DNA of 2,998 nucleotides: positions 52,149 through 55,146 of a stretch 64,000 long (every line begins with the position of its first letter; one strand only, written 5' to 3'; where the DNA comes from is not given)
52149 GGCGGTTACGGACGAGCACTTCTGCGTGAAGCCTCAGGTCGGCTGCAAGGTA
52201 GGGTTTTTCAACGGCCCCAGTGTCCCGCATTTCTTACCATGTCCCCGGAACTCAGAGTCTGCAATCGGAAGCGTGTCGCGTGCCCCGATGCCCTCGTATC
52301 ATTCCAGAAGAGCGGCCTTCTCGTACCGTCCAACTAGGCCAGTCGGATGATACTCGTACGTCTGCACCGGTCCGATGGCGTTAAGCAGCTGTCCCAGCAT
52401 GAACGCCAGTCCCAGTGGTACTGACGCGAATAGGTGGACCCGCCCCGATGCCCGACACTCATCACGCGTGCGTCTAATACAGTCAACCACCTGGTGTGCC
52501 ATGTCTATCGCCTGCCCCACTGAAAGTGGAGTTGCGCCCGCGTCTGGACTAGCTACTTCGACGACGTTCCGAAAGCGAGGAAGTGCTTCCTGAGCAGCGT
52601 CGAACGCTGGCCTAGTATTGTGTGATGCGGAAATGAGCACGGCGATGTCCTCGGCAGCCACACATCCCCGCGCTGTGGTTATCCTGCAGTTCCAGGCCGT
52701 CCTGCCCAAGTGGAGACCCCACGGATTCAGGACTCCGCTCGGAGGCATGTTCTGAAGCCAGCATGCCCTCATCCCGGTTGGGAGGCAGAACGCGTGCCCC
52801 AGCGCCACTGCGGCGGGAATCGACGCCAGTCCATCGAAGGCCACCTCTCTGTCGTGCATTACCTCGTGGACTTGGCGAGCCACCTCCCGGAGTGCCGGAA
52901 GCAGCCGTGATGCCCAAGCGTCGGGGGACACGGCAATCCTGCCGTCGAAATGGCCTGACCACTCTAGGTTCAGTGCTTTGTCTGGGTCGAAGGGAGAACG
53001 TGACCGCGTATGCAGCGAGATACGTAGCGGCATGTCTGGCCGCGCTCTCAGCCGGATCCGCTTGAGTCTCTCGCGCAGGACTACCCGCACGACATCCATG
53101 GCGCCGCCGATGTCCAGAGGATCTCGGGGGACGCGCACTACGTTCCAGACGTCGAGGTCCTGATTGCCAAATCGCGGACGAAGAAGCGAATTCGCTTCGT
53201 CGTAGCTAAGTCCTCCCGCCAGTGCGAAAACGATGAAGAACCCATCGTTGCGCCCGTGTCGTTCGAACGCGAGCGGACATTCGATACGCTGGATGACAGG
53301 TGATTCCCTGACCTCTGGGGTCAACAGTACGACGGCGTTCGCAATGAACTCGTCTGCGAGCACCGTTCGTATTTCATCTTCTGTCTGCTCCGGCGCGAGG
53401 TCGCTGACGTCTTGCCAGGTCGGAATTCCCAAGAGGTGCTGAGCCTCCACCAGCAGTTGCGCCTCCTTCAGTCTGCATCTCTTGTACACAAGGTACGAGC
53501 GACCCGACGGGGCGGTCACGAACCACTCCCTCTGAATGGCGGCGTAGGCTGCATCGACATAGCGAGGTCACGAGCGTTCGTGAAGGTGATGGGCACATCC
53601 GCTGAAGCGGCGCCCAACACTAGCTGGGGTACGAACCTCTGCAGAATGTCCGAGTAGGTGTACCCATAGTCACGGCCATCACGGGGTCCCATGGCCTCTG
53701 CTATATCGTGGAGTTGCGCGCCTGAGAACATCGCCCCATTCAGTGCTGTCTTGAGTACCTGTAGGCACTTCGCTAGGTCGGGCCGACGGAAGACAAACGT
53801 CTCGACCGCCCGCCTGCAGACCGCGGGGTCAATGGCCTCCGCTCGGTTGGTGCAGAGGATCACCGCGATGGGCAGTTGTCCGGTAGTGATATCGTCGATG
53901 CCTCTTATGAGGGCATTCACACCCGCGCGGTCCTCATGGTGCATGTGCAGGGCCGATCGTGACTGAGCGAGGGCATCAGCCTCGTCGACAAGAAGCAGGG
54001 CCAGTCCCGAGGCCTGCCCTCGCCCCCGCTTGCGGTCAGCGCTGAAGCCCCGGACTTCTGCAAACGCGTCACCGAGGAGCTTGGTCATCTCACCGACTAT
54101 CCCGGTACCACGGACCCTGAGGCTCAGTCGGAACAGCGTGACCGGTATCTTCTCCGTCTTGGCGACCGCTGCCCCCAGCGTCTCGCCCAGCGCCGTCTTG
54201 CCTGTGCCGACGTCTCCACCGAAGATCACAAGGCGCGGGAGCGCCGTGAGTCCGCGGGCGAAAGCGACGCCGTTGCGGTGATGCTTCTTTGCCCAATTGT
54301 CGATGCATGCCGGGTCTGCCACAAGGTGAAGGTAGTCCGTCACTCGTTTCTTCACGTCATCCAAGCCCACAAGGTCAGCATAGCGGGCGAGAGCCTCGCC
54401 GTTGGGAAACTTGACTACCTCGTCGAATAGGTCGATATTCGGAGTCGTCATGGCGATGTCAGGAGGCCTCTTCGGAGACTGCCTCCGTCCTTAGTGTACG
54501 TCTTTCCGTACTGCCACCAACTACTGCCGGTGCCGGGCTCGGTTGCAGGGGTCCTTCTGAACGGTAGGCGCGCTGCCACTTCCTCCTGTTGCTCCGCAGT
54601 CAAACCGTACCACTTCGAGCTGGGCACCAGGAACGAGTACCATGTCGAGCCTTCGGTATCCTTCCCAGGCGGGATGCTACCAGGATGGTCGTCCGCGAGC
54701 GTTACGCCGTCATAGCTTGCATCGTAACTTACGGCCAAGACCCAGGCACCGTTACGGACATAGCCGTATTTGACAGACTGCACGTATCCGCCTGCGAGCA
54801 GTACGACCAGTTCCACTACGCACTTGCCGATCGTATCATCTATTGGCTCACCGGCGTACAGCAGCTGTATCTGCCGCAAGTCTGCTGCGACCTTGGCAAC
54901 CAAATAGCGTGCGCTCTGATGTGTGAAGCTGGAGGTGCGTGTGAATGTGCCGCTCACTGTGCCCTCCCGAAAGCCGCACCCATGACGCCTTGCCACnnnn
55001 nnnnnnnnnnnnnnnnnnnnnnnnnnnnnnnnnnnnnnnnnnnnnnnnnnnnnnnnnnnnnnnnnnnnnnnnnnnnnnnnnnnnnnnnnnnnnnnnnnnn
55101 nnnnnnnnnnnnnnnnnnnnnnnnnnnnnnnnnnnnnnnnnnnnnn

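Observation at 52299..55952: Complete type III CBASS-like operon (CD-NTase, HORMA-like, TRIP13-like, TIR-like-SAVED effector) in a high-GC uncultivated lineage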

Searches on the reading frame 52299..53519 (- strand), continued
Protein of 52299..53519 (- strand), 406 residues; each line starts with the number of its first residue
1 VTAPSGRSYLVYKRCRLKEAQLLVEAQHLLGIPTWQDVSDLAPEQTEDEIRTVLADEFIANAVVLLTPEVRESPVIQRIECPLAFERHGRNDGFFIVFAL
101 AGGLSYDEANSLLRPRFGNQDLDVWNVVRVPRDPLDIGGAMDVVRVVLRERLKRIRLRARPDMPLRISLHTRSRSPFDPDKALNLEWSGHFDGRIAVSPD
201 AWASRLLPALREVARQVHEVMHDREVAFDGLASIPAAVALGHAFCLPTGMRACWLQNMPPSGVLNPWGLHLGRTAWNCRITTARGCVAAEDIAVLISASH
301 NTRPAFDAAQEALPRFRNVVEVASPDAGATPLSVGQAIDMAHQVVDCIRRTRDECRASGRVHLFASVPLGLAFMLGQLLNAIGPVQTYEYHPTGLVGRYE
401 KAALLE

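Call 64: search_protein_families(library=ncbifam, proteins=[window:52299-53519:-], max_evalue=0.001)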
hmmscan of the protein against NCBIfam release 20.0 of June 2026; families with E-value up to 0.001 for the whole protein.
window:52299-53519:- (406 aa): 1 family
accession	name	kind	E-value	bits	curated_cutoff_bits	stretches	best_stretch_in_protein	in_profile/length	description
NF033611.0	SAVED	domain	3.8e-26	92.2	33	2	290-405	147-259/261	SAVED domain-containing protein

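Call 66: find_encoding_contigs(protein=P0003, flank=3000, max_places=2)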
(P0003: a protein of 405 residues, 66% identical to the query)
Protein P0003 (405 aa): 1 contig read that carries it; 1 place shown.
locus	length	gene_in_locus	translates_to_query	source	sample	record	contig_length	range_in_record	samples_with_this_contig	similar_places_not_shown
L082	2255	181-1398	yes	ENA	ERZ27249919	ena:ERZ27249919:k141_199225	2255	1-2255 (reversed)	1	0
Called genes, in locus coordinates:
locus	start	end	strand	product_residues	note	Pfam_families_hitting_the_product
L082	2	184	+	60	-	?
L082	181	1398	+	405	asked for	PF18145:SAVED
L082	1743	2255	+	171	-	?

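Call 67: find_encoding_contigs(protein=P0002, flank=3000, max_places=2)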
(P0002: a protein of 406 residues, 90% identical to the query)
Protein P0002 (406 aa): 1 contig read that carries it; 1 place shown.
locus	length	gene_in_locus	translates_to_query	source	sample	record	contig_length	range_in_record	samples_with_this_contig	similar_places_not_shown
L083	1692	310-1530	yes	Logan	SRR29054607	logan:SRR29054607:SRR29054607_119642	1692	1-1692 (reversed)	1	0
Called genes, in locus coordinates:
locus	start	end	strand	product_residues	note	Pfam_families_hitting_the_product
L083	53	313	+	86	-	-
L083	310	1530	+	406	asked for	PF18145:SAVED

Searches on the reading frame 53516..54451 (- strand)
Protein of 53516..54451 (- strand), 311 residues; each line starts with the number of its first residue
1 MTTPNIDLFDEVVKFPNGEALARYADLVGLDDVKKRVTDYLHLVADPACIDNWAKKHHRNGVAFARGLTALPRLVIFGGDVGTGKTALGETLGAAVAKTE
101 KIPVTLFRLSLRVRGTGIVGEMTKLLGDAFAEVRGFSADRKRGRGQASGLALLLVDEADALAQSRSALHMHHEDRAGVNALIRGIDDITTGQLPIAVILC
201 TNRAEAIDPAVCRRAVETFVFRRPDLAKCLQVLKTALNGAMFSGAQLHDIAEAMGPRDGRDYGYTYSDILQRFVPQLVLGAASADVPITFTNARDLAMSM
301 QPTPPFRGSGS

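Call 3: search_protein_families(library=pfam, proteins=[window:53516-54451:-], max_evalue=0.1)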
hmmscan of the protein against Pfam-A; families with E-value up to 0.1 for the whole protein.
window:53516-54451:- (311 aa): 3 families
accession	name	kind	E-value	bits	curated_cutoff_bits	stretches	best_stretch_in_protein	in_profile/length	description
PF00004.35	AAA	-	5.8e-14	53.1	21.2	1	76-219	2-127/131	ATPase family associated with various cellular activities (AAA)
PF13401.12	AAA_22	-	0.0024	18.6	27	1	74-166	7-97/130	AAA domain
PF05729.18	NACHT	-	0.028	14.7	26.7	1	73-207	1-133/167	NACHT domain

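Call 4: search_protein_families(library=padloc, proteins=[window:53516-54451:-], max_evalue=0.1)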
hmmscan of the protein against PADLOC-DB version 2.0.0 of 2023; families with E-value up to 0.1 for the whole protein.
window:53516-54451:- (311 aa): 6 families
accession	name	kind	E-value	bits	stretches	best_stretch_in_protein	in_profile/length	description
PDLC00914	TRIP13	-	2.5e-106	353.5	1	6-307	5-299/302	TRIP13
PDLC02196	IetA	-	1.9e-12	45.3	1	152-254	183-282/374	-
PDLC02195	IetA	-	2.6e-10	38.2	1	151-254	197-297/395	-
PDLC00915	TRIP13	-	1e-09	36.2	1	66-241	57-228/302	TRIP13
PDLC04232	IetA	-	2.7e-07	28.3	1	51-237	96-259/330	-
PDLC04231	IetA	-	4.9e-07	27.8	1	55-231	101-254/262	-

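Call 19: search_solved_structures(query=window:53516-54451:-, max_evalue=0.00001, show_alignments=1)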
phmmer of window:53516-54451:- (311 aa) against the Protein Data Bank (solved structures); distinct sequences matched with E-value up to 0.00001: 57.
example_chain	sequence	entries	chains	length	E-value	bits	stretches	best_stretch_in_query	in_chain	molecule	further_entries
6pb3_A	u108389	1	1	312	7.7e-80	271.7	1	3-308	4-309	Rhizobiales Sp. Pch2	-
6p8v_A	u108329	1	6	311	8.8e-76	258.4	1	4-306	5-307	ATPase, AAA family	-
6chs_H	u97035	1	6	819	2.2e-10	43.6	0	73-243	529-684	Putative cell division control protein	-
7wub_C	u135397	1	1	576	1.4e-08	37.8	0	72-234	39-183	Transitional endoplasmic reticulum ATPase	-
7wub_D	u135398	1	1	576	1.5e-08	37.7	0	72-234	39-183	Transitional endoplasmic reticulum ATPase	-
6mck_A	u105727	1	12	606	1.5e-08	37.7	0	72-235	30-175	Transitional endoplasmic reticulum ATPase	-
7rlh_A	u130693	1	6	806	1.8e-08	37.4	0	72-235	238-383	Transitional endoplasmic reticulum ATPase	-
7rlg_A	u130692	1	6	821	1.9e-08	37.3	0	72-235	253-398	Transitional endoplasmic reticulum ATPase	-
2r62_A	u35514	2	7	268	2.2e-08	37.1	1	71-261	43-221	Cell division protease ftsH homolog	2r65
7rlj_A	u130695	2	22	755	2.4e-08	37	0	72-235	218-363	Transitional endoplasmic reticulum ATPase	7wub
8pqx_A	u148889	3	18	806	2.5e-08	36.9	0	72-235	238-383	Transitional endoplasmic reticulum ATPase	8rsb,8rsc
8rs9_A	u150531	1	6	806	2.5e-08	36.9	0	72-235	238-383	Transitional endoplasmic reticulum ATPase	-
8yka_A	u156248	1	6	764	2.6e-08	36.9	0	72-235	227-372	Transitional endoplasmic reticulum ATPase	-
5c18_A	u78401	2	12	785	2.6e-08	36.9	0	72-235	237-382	Transitional endoplasmic reticulum ATPase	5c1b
6oaa_B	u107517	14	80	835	2.7e-08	36.8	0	75-264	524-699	Cell division control protein 48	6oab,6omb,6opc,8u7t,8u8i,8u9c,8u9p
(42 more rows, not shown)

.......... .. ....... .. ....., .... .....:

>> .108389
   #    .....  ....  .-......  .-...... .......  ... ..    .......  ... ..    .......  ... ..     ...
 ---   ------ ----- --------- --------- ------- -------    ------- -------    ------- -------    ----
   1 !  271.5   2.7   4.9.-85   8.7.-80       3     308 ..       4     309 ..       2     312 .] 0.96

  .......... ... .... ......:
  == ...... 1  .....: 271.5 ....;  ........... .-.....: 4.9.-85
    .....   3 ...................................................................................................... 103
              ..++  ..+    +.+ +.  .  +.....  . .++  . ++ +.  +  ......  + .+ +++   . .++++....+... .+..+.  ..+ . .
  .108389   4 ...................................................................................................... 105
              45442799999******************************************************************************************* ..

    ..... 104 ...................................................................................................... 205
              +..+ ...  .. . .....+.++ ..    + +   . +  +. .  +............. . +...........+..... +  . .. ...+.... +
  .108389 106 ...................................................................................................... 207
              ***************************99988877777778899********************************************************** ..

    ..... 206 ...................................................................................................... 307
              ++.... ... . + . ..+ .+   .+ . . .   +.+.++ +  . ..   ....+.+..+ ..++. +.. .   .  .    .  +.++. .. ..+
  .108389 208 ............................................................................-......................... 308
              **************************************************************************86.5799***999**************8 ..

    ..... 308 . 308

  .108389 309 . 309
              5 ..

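Call 64: search_protein_families(library=ncbifam, proteins=[window:53516-54451:-], max_evalue=0.001)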
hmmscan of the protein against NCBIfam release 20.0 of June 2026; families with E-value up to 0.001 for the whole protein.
window:53516-54451:- (311 aa): 6 families
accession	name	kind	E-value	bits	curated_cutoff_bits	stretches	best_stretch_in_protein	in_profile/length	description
NF042959.1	IteA_antiphage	equivalog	1.2e-09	37.8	510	1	152-254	186-285/367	anti-phage ATPase IteA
NF008004.0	PRK10733.1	equivalog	7.8e-07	27.4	1008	1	24-236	151-334/644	ATP-dependent zinc metalloprotease FtsH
TIGR01243.1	CDC48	subfamily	2.5e-06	26.1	802.65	1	53-214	471-610/733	CDC48 family AAA ATPase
NF041006.2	cell_div_CdvC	equivalog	4.6e-06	25.8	650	1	71-269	133-311/370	cell division protein CdvC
TIGR01241.2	FtsH_fam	equivalog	3.6e-05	22.7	600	1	70-237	193-345/598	ATP-dependent zinc metalloprotease FtsH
TIGR03689.1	pup_AAA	equivalog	0.00013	20.8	504.75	1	72-241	216-382/512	proteasome ATPase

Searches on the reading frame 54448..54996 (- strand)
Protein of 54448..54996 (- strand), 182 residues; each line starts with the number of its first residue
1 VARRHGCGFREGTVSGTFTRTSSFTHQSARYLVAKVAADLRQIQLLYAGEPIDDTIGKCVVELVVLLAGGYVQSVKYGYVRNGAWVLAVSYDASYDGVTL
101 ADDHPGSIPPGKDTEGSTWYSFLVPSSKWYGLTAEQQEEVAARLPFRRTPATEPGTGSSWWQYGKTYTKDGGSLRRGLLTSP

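Call 3: search_protein_families(library=pfam, proteins=[window:54448-54996:-], max_evalue=0.1)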
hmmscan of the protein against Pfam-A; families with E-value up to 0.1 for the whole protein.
window:54448-54996:- (182 aa): 1 family
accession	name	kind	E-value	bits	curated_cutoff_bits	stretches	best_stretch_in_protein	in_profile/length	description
PF18138.6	bacHORMA_1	-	2.1e-36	125.7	35.6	1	15-176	2-165/169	Bacterial HORMA domain family 1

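Call 4: search_protein_families(library=padloc, proteins=[window:54448-54996:-], max_evalue=0.1)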
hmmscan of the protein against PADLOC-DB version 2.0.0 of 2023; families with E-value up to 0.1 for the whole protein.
window:54448-54996:- (182 aa): 4 families
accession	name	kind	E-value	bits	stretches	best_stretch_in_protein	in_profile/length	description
PDLC00884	HORMA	-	1.3e-45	153.3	1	14-177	3-166/171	HORMA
PDLC00880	HORMA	-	7.9e-43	144.5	1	15-177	2-162/167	HORMA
PDLC00886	HORMA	-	0.0016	16.4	1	15-108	2-94/164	HORMA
PDLC00879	HORMA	-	0.013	13.2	1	16-146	3-134/169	HORMA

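Call 18: search_solved_structures(query=window:54448-54957:-, max_evalue=0.01, show_alignments=1)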
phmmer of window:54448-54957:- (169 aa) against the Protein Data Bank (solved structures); distinct sequences matched with E-value up to 0.01: 2.
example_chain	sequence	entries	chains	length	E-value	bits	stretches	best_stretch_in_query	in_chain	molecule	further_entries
6p8v_H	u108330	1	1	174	5.4e-28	101.1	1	4-164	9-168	E. coli MS115-1 HORMA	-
6u7b_B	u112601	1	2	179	2.5e-27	98.9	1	8-164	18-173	bacHORMA_1 domain-containing protein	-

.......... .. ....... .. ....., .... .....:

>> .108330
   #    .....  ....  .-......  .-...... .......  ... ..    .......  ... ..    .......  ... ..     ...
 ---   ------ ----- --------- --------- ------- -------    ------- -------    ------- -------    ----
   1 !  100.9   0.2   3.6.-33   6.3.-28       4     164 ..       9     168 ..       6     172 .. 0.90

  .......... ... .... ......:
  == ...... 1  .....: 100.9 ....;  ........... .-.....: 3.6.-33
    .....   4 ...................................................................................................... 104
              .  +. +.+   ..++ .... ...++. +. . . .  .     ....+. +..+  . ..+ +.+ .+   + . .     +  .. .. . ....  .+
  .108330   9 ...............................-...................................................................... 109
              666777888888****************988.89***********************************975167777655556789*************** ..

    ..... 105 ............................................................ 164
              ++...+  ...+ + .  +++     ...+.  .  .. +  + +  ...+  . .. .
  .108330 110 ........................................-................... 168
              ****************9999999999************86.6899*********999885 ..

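Call 64: search_protein_families(library=ncbifam, proteins=[window:54448-54957:-], max_evalue=0.001)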
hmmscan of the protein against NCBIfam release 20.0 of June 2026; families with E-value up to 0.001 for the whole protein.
window:54448-54957:- (169 aa): 0 families
